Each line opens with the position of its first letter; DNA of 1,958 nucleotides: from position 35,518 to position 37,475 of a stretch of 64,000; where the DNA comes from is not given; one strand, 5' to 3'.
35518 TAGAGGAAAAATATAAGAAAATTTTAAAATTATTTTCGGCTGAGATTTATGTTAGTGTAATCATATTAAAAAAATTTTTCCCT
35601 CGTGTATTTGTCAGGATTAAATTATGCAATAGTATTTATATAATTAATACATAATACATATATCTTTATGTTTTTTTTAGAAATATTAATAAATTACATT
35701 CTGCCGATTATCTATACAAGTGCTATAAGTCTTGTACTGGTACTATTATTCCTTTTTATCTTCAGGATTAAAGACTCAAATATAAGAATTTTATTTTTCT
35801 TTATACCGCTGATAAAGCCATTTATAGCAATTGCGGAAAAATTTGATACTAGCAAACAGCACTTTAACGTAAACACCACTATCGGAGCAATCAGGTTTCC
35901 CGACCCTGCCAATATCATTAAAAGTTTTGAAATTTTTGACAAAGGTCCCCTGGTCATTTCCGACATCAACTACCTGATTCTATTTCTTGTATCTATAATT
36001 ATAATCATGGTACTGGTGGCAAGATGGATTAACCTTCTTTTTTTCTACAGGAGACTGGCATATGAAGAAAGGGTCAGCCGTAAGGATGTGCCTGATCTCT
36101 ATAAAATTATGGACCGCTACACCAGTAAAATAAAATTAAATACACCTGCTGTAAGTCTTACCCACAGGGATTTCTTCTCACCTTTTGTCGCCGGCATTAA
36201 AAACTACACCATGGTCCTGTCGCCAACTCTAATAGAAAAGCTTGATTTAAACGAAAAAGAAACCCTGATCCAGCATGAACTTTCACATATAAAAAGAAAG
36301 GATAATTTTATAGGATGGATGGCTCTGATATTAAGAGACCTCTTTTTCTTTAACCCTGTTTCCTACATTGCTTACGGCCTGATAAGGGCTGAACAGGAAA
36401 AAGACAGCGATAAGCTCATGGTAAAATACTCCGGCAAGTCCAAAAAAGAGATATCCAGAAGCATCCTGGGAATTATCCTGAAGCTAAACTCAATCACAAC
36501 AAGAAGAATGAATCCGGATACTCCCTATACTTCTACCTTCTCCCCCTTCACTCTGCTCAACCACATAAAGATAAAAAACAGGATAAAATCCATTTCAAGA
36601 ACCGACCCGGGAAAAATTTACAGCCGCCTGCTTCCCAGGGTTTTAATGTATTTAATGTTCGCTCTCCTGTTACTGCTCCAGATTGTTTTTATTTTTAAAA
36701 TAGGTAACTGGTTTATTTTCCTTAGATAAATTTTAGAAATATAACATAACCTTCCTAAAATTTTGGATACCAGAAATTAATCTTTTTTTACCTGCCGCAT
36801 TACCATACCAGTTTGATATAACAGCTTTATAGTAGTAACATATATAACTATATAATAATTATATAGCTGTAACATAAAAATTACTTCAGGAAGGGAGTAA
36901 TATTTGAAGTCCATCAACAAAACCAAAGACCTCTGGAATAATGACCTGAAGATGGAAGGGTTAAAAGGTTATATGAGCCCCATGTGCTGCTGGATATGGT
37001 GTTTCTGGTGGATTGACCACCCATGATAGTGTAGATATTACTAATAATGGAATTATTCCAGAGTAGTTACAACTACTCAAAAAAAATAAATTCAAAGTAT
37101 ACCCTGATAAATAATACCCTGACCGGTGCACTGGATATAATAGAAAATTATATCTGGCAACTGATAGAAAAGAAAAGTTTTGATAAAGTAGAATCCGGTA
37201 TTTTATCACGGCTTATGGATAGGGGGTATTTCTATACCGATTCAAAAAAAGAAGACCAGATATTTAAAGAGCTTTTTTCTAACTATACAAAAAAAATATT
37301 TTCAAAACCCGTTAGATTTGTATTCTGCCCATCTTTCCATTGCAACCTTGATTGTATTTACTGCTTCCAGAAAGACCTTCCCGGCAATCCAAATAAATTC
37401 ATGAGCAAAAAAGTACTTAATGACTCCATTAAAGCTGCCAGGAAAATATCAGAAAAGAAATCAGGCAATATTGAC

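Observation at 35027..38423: Candidate undescribed RiPP-like system: BlaI repressor, sensorless M56 peptidase, 40-aa Cys/Trp-rich peptide and radical SAM/SPASM maturase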

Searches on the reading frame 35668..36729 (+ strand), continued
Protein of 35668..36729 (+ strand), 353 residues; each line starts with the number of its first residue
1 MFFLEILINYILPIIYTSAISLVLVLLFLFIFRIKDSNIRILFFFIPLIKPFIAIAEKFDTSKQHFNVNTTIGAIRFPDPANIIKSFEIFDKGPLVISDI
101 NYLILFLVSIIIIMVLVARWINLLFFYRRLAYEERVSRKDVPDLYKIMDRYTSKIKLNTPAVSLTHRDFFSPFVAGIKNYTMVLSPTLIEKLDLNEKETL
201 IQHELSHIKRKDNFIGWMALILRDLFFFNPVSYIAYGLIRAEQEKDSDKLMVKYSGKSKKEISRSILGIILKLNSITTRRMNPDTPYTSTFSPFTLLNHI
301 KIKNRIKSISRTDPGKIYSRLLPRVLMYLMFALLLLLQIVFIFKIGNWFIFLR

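Call 77: fold_search(model_id=the predicted structure, library=pdb)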
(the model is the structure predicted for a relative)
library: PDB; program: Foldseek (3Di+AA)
matches with E <= 10: 130; with E <= 0.001: 4
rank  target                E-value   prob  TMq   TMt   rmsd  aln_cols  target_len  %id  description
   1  8exq_A                7.0e-05  1.00  0.45  0.30  18.8       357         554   14  Cryo-EM structure of S. aureus BlaR1 with C1 symmetry (released 2023-01-11)
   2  8exp_A                7.7e-05  1.00  0.44  0.31  19.4       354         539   14  Cryo-EM structure of S. aureus BlaR1 with C2 symmetry (released 2023-01-11)
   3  8ext_A                1.7e-04  1.00  0.43  0.30  19.6       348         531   13  Cryo-EM structure of S. aureus BlaR1 F284A mutant in complex with ampicillin (released 2023-01-11)
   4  8exs_A                2.0e-04  1.00  0.47  0.31  18.2       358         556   14  Cryo-EM structure of S. aureus BlaR1 F284A mutant (released 2023-01-11)
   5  8exr_B                1.8e-03  1.00  0.36  0.41  20.8       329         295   14  Cryo-EM structure of S. aureus BlaR1 TM and zinc metalloprotease domain (released 2023-01-11)
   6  4jiu                  1.1e-02  1.00  0.18  0.54   9.7       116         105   16  Crystal structure of the metallopeptidase zymogen of Pyrococcus abyssi abylysin (released 2013-06-12)
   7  4jix_A                4.2e-02  0.99  0.18  0.50   8.9       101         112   19  Crystal structure of the metallopeptidase zymogen of Methanocaldococcus jannaschii jannalysin (released 2013-06-12)
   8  4qhf                  5.7e-02  0.98  0.18  0.52  10.4       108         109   18  Crystal structure of Methanocaldococcus jannaschii monomeric selecase (released 2014-07-16)
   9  4qhi_C                7.8e-02  0.99  0.17  0.53   8.1       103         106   17  Crystal structure of Methanocaldococcus jannaschii selecase mutant R36W (released 2014-07-16)
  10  4jix_B                9.6e-02  1.00  0.22  0.67   5.7       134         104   19  Crystal structure of the metallopeptidase zymogen of Methanocaldococcus jannaschii jannalysin (released 2013-06-12)
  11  4aw6_D                1.5e-01  0.54  0.24  0.21  18.7       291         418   13  Crystal structure of the human nuclear membrane zinc metalloprotease ZMPSTE24 (FACE1) (released 2012-07-25)
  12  3cqb_B                1.6e-01  0.99  0.17  0.55   3.6        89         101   16  Crystal structure of heat shock protein HtpX domain from Vibrio parahaemolyticus RIMD 2210633 (released 2008-05-27)
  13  4qhi_A                1.9e-01  0.97  0.18  0.53   8.2       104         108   18  Crystal structure of Methanocaldococcus jannaschii selecase mutant R36W (released 2014-07-16)
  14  4aw6_B                2.2e-01  0.47  0.24  0.21  18.7       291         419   13  Crystal structure of the human nuclear membrane zinc metalloprotease ZMPSTE24 (FACE1) (released 2012-07-25)
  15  4qhi_B                2.4e-01  0.93  0.19  0.56   9.5       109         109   24  Crystal structure of Methanocaldococcus jannaschii selecase mutant R36W (released 2014-07-16)
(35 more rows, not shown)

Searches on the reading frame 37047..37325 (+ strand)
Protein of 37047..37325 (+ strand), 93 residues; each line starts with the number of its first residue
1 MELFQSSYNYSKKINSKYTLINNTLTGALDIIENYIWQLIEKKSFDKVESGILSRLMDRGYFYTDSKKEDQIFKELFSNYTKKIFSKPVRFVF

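Call 59: search_protein_families(library=pfam, proteins=[window:37047-37325:+], max_evalue=10)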
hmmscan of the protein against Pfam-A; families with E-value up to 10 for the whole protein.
seq(93 aa): 2 families
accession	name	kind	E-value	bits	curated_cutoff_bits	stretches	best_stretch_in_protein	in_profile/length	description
PF18665.6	TetR_C_37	-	0.059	14.4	27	1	11-85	37-112/117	Tetracyclin repressor-like, C-terminal domain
PF10440.15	WIYLD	-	0.14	12.4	27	1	19-54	23-57/61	Ubiquitin-binding WIYLD domain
